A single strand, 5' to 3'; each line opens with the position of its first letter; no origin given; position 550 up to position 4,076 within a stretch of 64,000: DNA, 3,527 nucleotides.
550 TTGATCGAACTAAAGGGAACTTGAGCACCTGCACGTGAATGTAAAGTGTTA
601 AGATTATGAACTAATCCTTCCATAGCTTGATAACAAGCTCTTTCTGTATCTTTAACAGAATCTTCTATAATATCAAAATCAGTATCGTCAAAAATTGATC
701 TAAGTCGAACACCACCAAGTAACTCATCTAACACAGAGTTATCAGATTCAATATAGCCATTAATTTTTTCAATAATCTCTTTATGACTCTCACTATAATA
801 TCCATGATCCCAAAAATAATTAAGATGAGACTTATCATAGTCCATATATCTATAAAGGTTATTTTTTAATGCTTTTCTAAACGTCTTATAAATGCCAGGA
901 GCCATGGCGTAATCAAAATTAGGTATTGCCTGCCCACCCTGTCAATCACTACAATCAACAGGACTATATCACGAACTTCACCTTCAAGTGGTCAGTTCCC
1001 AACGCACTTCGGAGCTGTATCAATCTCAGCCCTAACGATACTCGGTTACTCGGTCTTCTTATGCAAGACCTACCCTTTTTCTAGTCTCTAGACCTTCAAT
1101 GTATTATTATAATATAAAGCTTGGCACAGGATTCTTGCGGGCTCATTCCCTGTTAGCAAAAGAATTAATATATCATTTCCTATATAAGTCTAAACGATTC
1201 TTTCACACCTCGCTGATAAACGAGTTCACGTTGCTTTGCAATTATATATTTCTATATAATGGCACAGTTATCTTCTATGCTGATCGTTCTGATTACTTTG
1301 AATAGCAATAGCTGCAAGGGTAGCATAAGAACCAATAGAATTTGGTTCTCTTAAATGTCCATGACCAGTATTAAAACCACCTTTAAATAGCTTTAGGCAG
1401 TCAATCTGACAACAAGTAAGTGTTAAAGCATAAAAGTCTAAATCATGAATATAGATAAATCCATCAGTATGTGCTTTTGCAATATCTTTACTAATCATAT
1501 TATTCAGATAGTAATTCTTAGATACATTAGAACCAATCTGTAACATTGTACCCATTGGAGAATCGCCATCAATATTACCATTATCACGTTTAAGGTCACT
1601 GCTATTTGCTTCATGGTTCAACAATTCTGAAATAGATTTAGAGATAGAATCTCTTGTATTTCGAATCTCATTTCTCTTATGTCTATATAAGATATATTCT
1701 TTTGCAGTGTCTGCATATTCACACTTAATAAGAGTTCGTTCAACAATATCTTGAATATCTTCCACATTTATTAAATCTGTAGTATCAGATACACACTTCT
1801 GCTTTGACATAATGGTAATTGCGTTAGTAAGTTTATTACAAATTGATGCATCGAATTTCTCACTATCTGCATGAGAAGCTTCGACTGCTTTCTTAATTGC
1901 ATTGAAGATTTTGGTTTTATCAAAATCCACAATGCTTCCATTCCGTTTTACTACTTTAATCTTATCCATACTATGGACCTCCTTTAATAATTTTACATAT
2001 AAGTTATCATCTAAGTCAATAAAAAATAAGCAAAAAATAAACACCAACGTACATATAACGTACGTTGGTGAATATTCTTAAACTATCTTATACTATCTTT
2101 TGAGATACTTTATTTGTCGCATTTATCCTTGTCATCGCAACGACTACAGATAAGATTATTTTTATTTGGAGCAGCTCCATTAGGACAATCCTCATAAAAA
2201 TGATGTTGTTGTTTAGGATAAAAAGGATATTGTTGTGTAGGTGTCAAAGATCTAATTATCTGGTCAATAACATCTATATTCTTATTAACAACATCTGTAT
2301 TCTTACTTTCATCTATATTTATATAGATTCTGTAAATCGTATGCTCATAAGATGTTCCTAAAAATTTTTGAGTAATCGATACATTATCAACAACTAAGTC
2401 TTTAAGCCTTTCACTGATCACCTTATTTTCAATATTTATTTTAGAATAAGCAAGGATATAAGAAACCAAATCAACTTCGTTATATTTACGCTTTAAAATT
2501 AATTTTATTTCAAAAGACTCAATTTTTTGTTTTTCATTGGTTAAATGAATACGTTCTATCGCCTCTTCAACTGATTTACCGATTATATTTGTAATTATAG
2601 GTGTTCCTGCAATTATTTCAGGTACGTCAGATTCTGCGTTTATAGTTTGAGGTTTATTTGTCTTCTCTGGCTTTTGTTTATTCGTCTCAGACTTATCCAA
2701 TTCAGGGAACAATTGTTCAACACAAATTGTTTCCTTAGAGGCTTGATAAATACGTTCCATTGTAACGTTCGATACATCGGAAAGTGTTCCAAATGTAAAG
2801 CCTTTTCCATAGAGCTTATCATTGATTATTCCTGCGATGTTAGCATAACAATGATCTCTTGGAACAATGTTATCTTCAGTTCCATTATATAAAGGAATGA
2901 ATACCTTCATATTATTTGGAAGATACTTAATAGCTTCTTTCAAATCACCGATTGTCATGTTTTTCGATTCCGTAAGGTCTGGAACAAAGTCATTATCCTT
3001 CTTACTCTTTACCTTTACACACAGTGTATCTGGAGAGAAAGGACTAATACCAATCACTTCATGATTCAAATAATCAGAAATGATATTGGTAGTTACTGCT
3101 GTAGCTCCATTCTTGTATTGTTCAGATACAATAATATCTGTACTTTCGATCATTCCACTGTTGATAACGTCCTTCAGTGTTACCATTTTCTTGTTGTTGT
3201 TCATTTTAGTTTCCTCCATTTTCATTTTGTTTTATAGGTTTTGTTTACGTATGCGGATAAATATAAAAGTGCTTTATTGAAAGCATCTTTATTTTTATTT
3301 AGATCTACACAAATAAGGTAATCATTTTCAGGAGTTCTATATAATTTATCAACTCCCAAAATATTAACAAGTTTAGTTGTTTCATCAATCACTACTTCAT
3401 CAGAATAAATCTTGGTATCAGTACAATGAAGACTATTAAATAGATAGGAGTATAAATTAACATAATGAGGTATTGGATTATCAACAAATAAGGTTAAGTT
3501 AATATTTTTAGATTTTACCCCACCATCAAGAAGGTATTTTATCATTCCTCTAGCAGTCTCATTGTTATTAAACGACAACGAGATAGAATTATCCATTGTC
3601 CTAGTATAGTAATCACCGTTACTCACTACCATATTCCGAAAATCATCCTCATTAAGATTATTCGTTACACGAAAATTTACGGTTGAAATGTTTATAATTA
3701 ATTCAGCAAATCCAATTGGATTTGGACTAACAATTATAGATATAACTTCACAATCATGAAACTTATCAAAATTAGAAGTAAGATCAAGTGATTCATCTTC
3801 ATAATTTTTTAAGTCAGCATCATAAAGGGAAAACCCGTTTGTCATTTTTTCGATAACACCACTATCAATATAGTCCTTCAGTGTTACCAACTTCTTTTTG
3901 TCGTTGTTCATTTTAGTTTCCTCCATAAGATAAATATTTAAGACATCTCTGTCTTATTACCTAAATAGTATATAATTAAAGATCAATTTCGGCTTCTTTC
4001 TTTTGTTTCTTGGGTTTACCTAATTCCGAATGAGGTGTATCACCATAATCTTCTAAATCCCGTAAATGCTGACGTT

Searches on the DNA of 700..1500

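Call 96: search_rna_families(source=window, start=700, end=1500, threshold=evalue, max_evalue=1)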
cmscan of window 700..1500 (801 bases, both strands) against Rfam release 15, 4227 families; matches with E-value up to 1: 2.
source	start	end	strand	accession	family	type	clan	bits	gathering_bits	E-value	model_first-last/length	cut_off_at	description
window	939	1212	-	RF00028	Intron_gpI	Intron;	-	19.9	50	0.013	1-253/253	no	Group I catalytic intron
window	1052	1096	-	RF01625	ceN28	Gene; snRNA; snoRNA; CD-box;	-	17.9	70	0.73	1-88/88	no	Caenorhabditis snoRNA ceN28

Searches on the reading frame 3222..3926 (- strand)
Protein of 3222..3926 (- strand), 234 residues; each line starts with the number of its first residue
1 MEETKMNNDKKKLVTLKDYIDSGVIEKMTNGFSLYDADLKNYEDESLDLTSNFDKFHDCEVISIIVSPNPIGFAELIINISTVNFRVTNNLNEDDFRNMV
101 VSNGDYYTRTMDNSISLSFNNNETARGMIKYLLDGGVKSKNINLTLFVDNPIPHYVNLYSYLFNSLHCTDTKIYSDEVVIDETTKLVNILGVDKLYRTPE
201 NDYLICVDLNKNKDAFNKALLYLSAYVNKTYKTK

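Call 24: search_protein_families(library=phrogs, proteins=[window:3222-3926:-], max_evalue=0.01)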
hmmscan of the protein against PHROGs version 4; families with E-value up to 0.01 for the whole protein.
window:3222-3926:- (234 aa): 0 families

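Call 25: search_protein_families(library=pfam, proteins=[window:3222-3926:-], max_evalue=0.1)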
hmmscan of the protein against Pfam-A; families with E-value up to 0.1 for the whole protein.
window:3222-3926:- (234 aa): 1 family
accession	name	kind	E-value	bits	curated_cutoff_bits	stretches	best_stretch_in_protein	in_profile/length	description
PF05673.19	DUF815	-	0.063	12.9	23.8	0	117-149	116-148/249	Protein of unknown function (DUF815)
